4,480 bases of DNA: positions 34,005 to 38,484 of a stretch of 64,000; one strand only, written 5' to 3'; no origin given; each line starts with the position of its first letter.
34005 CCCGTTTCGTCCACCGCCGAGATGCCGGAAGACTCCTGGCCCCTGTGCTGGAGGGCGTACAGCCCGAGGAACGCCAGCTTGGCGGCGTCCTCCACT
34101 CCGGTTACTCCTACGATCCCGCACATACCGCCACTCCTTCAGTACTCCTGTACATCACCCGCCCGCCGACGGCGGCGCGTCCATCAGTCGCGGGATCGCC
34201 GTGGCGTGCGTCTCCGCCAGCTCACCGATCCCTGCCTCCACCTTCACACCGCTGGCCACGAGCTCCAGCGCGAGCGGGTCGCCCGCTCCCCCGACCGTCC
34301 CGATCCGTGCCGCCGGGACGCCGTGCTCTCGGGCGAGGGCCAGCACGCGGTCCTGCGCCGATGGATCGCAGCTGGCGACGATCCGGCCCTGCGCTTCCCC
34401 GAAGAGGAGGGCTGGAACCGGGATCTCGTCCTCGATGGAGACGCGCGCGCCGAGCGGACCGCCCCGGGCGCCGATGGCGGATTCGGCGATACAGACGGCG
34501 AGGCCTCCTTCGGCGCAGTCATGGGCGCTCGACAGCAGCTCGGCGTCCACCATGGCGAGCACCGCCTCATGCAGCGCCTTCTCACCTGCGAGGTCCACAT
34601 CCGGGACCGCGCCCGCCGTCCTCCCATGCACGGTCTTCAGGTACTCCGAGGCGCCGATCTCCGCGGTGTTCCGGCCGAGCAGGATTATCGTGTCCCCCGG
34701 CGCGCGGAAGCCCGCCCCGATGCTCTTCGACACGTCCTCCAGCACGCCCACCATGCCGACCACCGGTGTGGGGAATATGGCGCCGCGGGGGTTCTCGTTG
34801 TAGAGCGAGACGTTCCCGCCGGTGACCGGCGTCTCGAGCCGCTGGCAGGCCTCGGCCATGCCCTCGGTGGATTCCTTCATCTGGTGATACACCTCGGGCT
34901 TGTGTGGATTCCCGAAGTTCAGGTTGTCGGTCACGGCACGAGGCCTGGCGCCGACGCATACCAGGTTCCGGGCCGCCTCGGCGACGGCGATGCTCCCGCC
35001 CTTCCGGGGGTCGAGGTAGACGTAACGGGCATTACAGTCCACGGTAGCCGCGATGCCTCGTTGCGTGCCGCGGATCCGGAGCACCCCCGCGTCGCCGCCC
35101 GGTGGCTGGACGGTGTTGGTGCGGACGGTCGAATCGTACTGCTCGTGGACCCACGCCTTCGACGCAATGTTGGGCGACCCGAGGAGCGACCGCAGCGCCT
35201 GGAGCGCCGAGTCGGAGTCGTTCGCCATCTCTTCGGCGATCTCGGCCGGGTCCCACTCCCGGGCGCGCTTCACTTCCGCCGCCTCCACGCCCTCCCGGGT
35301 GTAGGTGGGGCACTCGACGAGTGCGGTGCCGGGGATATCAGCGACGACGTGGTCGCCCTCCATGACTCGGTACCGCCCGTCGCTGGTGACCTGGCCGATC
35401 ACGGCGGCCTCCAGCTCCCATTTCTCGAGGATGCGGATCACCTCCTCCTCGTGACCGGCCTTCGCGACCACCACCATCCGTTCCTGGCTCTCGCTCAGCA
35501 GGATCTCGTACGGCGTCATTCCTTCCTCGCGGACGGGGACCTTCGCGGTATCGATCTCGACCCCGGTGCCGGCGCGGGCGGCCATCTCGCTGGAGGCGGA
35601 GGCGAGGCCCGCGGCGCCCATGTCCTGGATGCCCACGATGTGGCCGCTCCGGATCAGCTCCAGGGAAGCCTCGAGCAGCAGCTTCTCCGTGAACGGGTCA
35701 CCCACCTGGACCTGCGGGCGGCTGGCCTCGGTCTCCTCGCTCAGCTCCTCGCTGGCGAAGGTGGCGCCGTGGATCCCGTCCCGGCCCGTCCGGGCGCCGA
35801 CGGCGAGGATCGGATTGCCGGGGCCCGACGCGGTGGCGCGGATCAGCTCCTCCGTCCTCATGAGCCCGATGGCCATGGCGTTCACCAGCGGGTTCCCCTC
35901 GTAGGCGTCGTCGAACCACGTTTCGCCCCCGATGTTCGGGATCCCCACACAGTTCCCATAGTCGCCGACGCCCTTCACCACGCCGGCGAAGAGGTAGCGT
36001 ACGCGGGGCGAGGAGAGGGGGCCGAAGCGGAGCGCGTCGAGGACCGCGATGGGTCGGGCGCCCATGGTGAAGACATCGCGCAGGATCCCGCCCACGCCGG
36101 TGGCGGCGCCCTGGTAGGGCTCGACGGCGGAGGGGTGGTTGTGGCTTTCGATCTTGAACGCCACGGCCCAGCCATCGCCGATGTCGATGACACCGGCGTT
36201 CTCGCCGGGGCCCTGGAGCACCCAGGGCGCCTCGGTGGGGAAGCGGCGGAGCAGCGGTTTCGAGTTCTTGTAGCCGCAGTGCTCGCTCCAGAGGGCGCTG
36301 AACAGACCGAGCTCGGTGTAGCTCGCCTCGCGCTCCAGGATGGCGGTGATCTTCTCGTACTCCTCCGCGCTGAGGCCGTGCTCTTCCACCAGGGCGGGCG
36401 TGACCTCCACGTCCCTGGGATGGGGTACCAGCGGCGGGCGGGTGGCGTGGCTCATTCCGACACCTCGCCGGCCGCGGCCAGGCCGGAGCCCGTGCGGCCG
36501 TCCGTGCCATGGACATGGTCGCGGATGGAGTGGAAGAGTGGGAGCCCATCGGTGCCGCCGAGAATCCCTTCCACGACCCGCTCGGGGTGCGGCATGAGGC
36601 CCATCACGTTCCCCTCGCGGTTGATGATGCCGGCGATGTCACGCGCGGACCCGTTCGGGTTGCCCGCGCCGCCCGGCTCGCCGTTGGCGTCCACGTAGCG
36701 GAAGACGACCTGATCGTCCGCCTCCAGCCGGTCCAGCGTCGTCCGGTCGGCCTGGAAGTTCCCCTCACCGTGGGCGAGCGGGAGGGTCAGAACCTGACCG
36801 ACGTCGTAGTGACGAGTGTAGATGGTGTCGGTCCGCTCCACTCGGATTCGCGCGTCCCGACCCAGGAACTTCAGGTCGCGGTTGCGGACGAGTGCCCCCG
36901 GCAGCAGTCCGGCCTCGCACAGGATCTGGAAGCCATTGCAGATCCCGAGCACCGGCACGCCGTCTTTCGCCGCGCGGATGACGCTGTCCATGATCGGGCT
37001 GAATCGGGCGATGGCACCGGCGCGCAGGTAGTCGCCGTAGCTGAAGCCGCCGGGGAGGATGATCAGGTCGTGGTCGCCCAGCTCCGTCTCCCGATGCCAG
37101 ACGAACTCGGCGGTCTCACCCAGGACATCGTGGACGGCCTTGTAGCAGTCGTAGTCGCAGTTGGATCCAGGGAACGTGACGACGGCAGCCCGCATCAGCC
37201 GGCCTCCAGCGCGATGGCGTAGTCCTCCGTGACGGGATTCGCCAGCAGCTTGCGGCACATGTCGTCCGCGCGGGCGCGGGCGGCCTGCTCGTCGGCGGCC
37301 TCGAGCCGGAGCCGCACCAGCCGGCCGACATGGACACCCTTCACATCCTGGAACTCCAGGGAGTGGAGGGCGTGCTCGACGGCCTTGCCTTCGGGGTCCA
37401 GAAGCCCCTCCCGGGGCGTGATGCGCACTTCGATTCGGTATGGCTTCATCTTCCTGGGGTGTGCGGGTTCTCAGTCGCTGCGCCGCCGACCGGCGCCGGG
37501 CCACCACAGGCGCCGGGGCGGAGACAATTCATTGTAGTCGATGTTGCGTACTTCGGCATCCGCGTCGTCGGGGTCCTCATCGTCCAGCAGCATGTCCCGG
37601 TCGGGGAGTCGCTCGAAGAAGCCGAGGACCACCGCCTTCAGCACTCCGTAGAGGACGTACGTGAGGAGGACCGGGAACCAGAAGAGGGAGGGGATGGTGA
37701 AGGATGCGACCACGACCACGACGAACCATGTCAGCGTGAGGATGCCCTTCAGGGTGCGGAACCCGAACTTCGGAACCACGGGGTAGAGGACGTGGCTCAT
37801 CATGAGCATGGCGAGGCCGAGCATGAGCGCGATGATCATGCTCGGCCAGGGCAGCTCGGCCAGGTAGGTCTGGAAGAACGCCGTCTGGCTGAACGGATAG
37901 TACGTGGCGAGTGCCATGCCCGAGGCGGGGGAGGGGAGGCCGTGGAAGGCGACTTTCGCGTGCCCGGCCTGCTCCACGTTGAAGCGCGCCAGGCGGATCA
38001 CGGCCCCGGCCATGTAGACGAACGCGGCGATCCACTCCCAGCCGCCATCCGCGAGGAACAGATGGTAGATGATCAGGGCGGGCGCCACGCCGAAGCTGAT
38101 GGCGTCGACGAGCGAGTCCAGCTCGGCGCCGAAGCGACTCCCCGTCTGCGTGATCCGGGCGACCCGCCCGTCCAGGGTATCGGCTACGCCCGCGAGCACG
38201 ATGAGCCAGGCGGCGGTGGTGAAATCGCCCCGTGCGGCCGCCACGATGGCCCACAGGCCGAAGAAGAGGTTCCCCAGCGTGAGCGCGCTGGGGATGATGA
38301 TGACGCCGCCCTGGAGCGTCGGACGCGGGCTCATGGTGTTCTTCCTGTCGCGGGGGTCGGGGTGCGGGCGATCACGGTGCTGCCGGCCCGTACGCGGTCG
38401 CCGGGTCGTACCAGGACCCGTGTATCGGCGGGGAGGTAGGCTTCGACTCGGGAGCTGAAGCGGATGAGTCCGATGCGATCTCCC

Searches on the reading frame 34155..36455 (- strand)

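Call 37: search_protein_families(library=pfam, proteins=[window:34155-36455:-], max_evalue=0.001)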
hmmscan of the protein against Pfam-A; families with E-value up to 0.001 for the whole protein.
window:34155-36455:- (766 aa): 3 families
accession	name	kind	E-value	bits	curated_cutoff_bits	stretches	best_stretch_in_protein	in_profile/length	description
PF02769.27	AIRS_C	-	7e-61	205.4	23.1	2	212-364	2-153/156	AIR synthase related protein, C-terminal domain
PF00586.29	AIRS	-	4.6e-58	194.9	24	2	84-199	1-112/112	AIR synthase related protein, N-terminal domain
PF18072.6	FGAR-AT_linker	-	4.2e-12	46.8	26.6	1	25-63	9-50/50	Formylglycinamide ribonucleotide amidotransferase linker domain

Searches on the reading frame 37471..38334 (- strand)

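Call 37: search_protein_families(library=pfam, proteins=[window:37471-38334:-], max_evalue=0.001)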
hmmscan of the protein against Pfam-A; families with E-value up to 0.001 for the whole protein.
window:37471-38334:- (287 aa): 1 family
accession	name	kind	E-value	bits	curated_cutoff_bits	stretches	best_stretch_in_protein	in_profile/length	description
PF01066.26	CDP-OH_P_transf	-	2.8e-20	73.7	22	1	13-161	2-138/152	CDP-alcohol phosphatidyltransferase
